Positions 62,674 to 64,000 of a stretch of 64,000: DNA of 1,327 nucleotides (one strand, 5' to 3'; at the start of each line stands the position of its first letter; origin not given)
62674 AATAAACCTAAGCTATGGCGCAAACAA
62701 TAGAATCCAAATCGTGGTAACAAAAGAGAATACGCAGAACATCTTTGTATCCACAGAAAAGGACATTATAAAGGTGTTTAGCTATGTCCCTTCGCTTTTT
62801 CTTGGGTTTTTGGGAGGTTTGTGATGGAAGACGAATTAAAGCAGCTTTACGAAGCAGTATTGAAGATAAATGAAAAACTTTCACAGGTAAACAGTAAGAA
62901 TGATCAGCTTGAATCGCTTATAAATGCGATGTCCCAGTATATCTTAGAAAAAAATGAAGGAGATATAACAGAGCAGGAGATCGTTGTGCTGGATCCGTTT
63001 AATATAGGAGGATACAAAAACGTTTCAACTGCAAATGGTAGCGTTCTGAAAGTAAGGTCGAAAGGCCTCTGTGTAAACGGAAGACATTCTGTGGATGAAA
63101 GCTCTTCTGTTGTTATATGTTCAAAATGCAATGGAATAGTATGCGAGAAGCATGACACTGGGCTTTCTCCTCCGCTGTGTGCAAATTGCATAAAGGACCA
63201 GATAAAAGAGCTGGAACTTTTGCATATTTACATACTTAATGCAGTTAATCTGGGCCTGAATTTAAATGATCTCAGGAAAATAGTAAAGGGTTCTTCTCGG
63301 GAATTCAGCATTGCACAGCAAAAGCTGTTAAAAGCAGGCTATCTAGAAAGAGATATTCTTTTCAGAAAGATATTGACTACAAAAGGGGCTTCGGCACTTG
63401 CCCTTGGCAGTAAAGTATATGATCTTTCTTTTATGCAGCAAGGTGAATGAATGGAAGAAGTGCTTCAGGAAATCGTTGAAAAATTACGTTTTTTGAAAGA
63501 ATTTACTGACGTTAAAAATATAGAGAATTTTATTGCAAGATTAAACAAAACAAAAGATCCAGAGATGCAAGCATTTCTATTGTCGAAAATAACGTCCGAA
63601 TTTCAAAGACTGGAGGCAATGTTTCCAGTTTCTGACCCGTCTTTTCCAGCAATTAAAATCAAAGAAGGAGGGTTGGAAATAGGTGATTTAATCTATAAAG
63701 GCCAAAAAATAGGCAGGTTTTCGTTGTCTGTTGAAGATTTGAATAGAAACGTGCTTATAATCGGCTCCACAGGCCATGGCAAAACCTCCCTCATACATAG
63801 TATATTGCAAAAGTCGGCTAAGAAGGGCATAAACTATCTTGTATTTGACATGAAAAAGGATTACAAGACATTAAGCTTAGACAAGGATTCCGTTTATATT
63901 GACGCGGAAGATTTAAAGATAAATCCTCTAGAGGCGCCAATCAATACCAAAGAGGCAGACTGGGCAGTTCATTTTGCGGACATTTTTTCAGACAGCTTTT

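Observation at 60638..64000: Uncharacterised three-gene operon right of the origin: surface protein, Zn-ribbon/wHTH protein and HerA/FtsK-like ATPase (truncated by window end)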

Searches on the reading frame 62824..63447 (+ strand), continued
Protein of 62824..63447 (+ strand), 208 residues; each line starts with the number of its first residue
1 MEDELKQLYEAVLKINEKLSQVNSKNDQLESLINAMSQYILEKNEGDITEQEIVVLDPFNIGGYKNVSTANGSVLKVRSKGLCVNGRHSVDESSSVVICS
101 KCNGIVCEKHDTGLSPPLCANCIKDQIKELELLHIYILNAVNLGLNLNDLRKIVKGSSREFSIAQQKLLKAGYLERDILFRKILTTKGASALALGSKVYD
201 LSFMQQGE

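Call 105: search_protein_families(library=pfam, alignment_id=A6, max_evalue=0.01)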
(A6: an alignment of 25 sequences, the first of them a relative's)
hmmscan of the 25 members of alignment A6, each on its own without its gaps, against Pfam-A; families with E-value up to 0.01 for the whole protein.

A. member 1, P0093 (704 aa): 10 families
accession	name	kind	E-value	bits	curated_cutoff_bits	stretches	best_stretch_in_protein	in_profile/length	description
PF01935.23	DUF87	-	1.9e-09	38.4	23.2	1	82-294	3-217/220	Helicase HerA, central domain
PF13401.12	AAA_22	-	1.2e-06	29.3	27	0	104-143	6-45/130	AAA domain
PF13173.12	AAA_14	-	8.4e-05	23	27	0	105-144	4-44/129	AAA domain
PF01637.24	ATPase_2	-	0.00033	21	33.2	0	106-141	23-59/225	ATPase domain predominantly from Archaea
PF20720.3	nSTAND3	-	0.00037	20.7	27.2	1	103-155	17-70/155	Novel STAND NTPase 3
PF09848.15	SLFN-g3_helicase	-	0.00037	20.3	24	0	304-331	72-99/354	Schlafen group 3, DNA/RNA helicase domain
PF05707.18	Zot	-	0.0026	17.7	20.3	1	314-372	84-137/197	Zonular occludens toxin (Zot)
PF05729.18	NACHT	-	0.0031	17.8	26.7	0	105-137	2-34/167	NACHT domain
PF24883.2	NPHP3_N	-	0.0056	17.3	24.8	0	101-140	20-59/164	Nephrocystin 3, N-terminal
PF10412.15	TrwB_AAD_bind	-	0.0058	16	20.5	0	97-140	9-52/387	Type IV secretion-system coupling protein DNA-binding domain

B. families by the number of members that match (of 25 scanned): 27 families (the first 25 are shown)
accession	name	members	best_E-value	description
PF01935.23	DUF87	24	4.1e-18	Helicase HerA, central domain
PF13401.12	AAA_22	16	1.2e-06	AAA domain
PF10412.15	TrwB_AAD_bind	12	2.4e-06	Type IV secretion-system coupling protein DNA-binding domain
PF04851.21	ResIII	7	4.5e-05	Type III restriction enzyme, res subunit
PF05872.18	HerA_C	6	1.1e-06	Helicase HerA-like C-terminal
PF01580.24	FtsK_SpoIIIE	5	5.7e-07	FtsK/SpoIIIE family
PF00004.35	AAA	5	0.00035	ATPase family associated with various cellular activities (AAA)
PF05707.18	Zot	4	1.7e-06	Zonular occludens toxin (Zot)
PF20720.3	nSTAND3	4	0.00037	Novel STAND NTPase 3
PF19044.6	P-loop_TraG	3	7.6e-06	TraG P-loop domain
PF13173.12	AAA_14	2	8.4e-05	AAA domain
PF01637.24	ATPase_2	2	0.00016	ATPase domain predominantly from Archaea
PF19993.5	DO-GTPase2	2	0.0022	Double-GTPase 2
PF13191.12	AAA_16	1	0.00013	AAA ATPase domain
PF09848.15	SLFN-g3_helicase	1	0.00037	Schlafen group 3, DNA/RNA helicase domain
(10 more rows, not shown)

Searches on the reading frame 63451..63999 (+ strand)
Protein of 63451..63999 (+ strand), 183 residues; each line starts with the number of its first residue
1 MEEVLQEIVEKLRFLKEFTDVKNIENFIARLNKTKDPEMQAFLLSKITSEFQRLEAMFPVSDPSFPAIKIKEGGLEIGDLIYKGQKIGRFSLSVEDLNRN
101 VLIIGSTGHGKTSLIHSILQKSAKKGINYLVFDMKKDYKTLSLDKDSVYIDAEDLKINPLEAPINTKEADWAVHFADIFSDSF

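Call 5: search_protein_families(library=pfam, proteins=[window:63451-63999:+], max_evalue=1)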
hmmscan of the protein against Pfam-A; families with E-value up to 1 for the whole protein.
window:63451-63999:+ (183 aa): 40 families (the best 25 are shown)
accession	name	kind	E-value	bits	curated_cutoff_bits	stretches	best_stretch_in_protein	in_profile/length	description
PF01935.23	DUF87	-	1.3e-12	48.8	23.2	1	75-161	1-91/220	Helicase HerA, central domain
PF10412.15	TrwB_AAD_bind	-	1.7e-06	27.6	20.5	1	87-162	4-73/387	Type IV secretion-system coupling protein DNA-binding domain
PF19044.6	P-loop_TraG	-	9.6e-05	21.6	25.8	1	98-151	29-82/413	TraG P-loop domain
PF12775.13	AAA_7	-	0.00021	21.3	25.8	1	97-136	32-71/181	P-loop containing dynein motor region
PF13173.12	AAA_14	-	0.00027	21.4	27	1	98-144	2-49/129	AAA domain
PF20720.3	nSTAND3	-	0.00047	20.3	27.2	1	98-142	17-61/155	Novel STAND NTPase 3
PF05872.18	HerA_C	-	0.0008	18.6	22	1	89-142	12-65/502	Helicase HerA-like C-terminal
PF00735.24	Septin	-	0.0013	18.6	26.2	1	98-158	4-63/280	Septin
PF00009.33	GTP_EFTU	-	0.0019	18.2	26.5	1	99-125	4-30/188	Elongation factor Tu GTP binding domain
PF05673.19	DUF815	-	0.002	17.8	23.8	1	99-128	54-83/249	Protein of unknown function (DUF815)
PF01695.23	IstB_IS21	-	0.0043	17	24.1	1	91-132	85-126/238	IstB-like ATP binding protein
PF00158.32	Sigma54_activat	-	0.0044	17.2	20.2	1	94-134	18-58/168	Sigma-54 interaction domain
PF05783.17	DLIC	-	0.0067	15.8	19.7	1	98-140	25-70/471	Dynein light intermediate chain (DLIC)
PF01656.29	CbiA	-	0.011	16.1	25.4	1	104-150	5-51/125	CobQ/CobB/MinD/ParA nucleotide binding domain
PF13191.12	AAA_16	-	0.012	16.5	32.6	1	99-126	25-52/167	AAA ATPase domain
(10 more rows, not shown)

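Call 6: search_protein_families(library=ncbifam, proteins=[window:63451-63999:+], max_evalue=1)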
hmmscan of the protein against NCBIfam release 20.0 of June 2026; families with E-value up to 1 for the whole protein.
window:63451-63999:+ (183 aa): 47 families (the best 25 are shown)
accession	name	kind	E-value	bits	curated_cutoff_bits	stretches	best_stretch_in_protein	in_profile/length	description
NF010278.0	PRK13721.1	subfamily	2.9e-11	42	1177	1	90-160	471-541/874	type IV secretion system protein TraC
NF053655.1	CedD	equivalog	2.5e-10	39.7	600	1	10-162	132-284/527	DNA-translocating ATPase CedD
TIGR00929.1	VirB4_CagE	subfamily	1.5e-09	36.6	643.1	1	97-178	436-521/792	VirB4 family type IV secretion/conjugal transfer ATPase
NF045975.1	VirB4_plasma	equivalog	6e-09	34.2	590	1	95-170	512-590/894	Mbov_0397 family ICE element conjugal transfer ATPase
NF041017.1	DNA_import_CedB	equivalog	2.1e-08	33.2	700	1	9-148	198-325/590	DNA import protein CedB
TIGR02746.1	TraC-F-type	equivalog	1e-06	27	567.05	1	97-160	429-495/800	type IV secretion system protein TraC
NF040937.1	HerA_Thermprot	equivalog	0.00012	20.6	800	1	71-161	116-199/487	DNA double-strand break repair helicase HerA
NF042943.1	HerA_antiphage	equivalog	0.00063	18.4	800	1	89-140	146-199/566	anti-phage-associated helicase HerA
TIGR02759.1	TraD_Ftype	equivalog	0.0011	17.9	521.35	1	98-162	176-234/566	type IV conjugative transfer system coupling protein TraD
TIGR00231.1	small_GTP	domain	0.0014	18.4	42.5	1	99-132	4-38/164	GTP-binding protein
NF000355.4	ribo_prot_ABC_F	equivalog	0.0017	17.3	380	1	97-124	338-365/499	ribosomal protection-like ABC-F family protein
NF006799.0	PRK09302.1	equivalog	0.0017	17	408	1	100-154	275-329/515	circadian clock protein KaiC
NF010469.0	PRK13894.1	subfamily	0.0024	17.3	508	1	98-124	149-175/320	conjugal transfer ATPase TrbB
TIGR02782.1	TrbB_P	equivalog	0.0024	17.2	304.55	1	98-127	136-165/303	P-type conjugative transfer ATPase TrbB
NF038214.1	IS21_help_AAA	equivalog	0.0031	17.3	200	1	98-139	90-131/232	IS21-like element helper ATPase IstB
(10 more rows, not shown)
